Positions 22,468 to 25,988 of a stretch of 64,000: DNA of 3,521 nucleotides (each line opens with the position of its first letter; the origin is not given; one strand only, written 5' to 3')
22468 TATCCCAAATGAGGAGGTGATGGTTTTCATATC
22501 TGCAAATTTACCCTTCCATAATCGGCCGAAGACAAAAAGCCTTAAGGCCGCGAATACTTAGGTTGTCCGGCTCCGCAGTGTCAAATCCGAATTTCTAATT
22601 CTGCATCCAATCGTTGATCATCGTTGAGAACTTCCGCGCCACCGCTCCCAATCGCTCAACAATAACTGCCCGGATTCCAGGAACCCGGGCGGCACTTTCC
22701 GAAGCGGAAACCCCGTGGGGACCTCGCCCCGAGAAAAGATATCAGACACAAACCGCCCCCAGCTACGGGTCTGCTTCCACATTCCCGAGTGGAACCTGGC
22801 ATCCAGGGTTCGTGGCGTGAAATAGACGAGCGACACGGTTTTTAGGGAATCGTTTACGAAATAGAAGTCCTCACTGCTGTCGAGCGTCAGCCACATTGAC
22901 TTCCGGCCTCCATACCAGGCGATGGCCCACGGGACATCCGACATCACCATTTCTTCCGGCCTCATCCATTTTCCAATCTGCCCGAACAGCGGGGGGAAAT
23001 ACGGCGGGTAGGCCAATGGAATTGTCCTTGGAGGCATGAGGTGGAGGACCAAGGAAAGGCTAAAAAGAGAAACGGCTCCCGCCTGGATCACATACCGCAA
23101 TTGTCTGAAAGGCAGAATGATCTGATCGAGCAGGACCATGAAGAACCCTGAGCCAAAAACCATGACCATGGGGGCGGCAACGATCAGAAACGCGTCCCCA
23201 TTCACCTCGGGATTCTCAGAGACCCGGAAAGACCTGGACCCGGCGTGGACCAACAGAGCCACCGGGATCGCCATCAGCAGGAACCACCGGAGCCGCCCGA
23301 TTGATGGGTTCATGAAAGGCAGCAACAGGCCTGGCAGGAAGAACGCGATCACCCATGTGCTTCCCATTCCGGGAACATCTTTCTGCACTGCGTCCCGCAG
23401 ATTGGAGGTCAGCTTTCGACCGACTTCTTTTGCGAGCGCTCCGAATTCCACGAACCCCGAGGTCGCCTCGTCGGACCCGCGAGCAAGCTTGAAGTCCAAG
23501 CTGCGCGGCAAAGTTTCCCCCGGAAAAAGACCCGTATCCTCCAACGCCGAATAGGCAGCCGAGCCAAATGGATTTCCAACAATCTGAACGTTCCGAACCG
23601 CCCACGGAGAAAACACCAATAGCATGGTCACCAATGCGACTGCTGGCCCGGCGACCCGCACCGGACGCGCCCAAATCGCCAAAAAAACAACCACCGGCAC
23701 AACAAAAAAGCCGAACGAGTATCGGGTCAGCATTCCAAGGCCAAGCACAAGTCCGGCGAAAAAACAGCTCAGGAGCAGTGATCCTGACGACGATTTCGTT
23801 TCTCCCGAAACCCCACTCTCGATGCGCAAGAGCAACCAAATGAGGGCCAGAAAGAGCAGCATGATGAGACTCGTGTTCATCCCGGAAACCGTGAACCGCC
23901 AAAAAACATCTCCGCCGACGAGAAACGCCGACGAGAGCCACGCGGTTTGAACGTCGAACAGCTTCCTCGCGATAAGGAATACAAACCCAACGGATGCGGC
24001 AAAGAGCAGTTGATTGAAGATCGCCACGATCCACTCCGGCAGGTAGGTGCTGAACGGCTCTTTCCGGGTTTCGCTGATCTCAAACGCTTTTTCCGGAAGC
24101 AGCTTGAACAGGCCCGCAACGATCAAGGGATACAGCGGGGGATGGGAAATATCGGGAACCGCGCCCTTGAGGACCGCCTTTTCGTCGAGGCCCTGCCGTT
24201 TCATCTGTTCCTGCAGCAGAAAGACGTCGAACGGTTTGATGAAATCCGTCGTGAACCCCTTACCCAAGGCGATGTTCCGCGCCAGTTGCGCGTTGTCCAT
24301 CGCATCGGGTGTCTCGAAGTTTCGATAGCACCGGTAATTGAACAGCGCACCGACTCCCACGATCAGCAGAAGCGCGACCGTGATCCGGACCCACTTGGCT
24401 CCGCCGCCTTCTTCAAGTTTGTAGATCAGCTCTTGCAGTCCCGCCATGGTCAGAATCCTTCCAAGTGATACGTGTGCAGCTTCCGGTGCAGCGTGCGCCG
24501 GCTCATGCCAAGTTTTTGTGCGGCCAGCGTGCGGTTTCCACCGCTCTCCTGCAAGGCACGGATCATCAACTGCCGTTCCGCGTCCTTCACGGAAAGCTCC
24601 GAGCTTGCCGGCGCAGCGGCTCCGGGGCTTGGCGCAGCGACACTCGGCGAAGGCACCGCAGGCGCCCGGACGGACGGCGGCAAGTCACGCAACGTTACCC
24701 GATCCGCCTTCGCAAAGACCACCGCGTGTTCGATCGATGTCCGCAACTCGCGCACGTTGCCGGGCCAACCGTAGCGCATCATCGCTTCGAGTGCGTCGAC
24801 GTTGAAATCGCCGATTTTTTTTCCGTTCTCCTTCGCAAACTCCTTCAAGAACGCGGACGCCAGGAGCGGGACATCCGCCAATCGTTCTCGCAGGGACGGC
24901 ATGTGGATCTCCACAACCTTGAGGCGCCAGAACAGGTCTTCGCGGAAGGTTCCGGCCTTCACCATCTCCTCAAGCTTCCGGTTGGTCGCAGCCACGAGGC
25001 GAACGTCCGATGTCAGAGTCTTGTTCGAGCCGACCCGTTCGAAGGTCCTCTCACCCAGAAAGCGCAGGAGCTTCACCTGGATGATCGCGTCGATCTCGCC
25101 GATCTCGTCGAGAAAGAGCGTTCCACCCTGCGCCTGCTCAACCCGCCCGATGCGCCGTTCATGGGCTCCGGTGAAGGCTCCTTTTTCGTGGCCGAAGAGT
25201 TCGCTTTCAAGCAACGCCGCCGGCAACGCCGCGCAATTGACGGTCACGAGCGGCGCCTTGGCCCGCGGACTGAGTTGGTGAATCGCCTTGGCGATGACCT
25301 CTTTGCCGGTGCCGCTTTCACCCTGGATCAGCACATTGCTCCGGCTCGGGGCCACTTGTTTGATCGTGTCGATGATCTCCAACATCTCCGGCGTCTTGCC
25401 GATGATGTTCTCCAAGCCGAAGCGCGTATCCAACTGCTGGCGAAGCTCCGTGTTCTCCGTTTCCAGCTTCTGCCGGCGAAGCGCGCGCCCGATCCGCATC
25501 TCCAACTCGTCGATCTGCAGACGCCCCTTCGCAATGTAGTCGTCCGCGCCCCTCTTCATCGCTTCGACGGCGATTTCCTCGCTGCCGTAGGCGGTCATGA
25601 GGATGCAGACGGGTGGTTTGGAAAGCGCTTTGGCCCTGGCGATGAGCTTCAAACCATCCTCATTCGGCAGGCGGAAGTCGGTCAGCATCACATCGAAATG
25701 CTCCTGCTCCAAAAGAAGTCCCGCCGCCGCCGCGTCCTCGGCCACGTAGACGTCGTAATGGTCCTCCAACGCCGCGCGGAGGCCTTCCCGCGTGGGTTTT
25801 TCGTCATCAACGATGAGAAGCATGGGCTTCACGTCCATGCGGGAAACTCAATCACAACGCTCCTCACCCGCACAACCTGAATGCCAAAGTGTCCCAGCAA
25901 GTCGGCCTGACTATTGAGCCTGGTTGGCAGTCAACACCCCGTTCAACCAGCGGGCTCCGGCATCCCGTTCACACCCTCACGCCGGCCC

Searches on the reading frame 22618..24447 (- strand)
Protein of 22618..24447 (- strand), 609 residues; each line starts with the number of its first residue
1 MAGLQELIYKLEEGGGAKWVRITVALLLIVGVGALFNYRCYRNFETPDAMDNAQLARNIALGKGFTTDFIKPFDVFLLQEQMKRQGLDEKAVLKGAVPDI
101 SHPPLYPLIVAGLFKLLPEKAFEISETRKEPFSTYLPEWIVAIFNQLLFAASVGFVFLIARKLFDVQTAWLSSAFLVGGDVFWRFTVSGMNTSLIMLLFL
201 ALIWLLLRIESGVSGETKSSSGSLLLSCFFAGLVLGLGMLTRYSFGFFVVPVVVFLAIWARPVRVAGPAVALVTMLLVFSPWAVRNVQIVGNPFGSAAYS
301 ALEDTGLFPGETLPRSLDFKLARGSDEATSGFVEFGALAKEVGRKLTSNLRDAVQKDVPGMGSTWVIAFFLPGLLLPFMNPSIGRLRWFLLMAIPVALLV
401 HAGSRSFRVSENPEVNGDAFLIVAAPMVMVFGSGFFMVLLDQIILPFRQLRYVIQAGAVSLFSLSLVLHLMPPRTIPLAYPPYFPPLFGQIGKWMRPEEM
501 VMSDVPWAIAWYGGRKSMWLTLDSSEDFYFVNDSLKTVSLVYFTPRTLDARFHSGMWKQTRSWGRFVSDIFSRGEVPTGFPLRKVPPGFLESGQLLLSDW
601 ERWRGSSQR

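Call 67: search_protein_families(library=pfam, proteins=[window:22618-24447:-], max_evalue=0.001)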
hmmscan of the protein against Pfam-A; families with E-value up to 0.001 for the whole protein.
window:22618-24447:- (609 aa): 1 family
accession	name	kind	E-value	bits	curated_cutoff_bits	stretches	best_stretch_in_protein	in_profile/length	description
PF13231.12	PMT_2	-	4.1e-11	43.8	26.1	1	138-283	21-158/160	Dolichyl-phosphate-mannose-protein mannosyltransferase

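Call 68: search_protein_families(library=padloc, proteins=[window:22618-24447:-], max_evalue=0.001)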
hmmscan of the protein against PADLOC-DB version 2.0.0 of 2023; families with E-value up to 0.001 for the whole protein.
window:22618-24447:- (609 aa): 0 families

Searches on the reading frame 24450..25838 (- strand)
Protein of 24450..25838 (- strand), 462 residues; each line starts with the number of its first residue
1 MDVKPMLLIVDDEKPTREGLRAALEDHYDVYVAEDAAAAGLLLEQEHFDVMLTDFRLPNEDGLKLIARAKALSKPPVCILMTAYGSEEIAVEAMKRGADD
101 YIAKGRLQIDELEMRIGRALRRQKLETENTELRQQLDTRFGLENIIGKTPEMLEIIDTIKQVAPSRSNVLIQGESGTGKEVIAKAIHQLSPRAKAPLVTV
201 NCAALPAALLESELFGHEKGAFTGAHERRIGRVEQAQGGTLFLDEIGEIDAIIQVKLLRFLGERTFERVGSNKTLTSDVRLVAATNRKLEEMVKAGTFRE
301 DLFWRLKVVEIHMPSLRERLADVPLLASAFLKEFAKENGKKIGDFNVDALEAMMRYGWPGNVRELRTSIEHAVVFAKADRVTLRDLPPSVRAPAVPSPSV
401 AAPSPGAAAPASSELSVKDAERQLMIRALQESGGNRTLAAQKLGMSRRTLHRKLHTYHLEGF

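Call 67: search_protein_families(library=pfam, proteins=[window:24450-25838:-], max_evalue=0.001)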
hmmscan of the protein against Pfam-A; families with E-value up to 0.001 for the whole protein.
window:24450-25838:- (462 aa): 12 families
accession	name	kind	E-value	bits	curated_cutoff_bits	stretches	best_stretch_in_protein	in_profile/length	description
PF00158.32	Sigma54_activat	-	1.5e-71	240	20.2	1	145-312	1-168/168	Sigma-54 interaction domain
PF25601.1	AAA_lid_14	-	6.4e-24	84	27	1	317-394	1-78/87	AAA+ ATPase lid domain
PF14532.12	Sigma54_activ_2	-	1.2e-23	84.3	25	1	146-316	1-138/138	Sigma-54 interaction domain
PF00072.30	Response_reg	-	1.2e-21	77.4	30.2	1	8-105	2-100/111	Response regulator receiver domain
PF02954.25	HTH_8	-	2.6e-14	53.1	22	1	417-456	2-41/42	Bacterial regulatory protein, Fis family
PF07728.20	AAA_5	-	5.6e-07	30.1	22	1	168-288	1-124/139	AAA domain (dynein-related subfamily)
PF01078.27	Mg_chelatase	-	7.3e-07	29.2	20.3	0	224-286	93-157/207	Magnesium chelatase, subunit ChlI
PF18024.7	HTH_50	-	3.6e-05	23.8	27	1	417-459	8-49/50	Helix-turn-helix domain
PF20030.5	bpMoxR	-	0.00019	21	27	0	154-318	19-176/205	MoxR domain in the MoxR-vWA-beta-propeller ternary systems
PF07724.20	AAA_2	-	0.00022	21.8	27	1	167-295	4-133/166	AAA domain (Cdc48 subfamily)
PF13384.12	HTH_23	-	0.00024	21.3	24.6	1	417-461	2-45/50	Homeodomain-like domain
PF00004.35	AAA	-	0.00025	22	21.2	1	169-290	1-112/131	ATPase family associated with various cellular activities (AAA)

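Call 68: search_protein_families(library=padloc, proteins=[window:24450-25838:-], max_evalue=0.001)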
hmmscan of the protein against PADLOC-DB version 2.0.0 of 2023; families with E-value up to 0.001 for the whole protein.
window:24450-25838:- (462 aa): 3 families
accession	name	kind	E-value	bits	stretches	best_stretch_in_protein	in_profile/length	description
PDLC01995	RtcR_PspF2--CARF_AAA_HTH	-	4.7e-112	373.6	1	112-459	135-480/481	-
PDLC01993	RtcR--CARF_AAA_HTH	-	2.6e-58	195.7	1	126-384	163-430/523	-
PDLC01994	RtcR_PspF1--CARF_AAA_HTH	-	5.2e-55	185.3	1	77-454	106-465/468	-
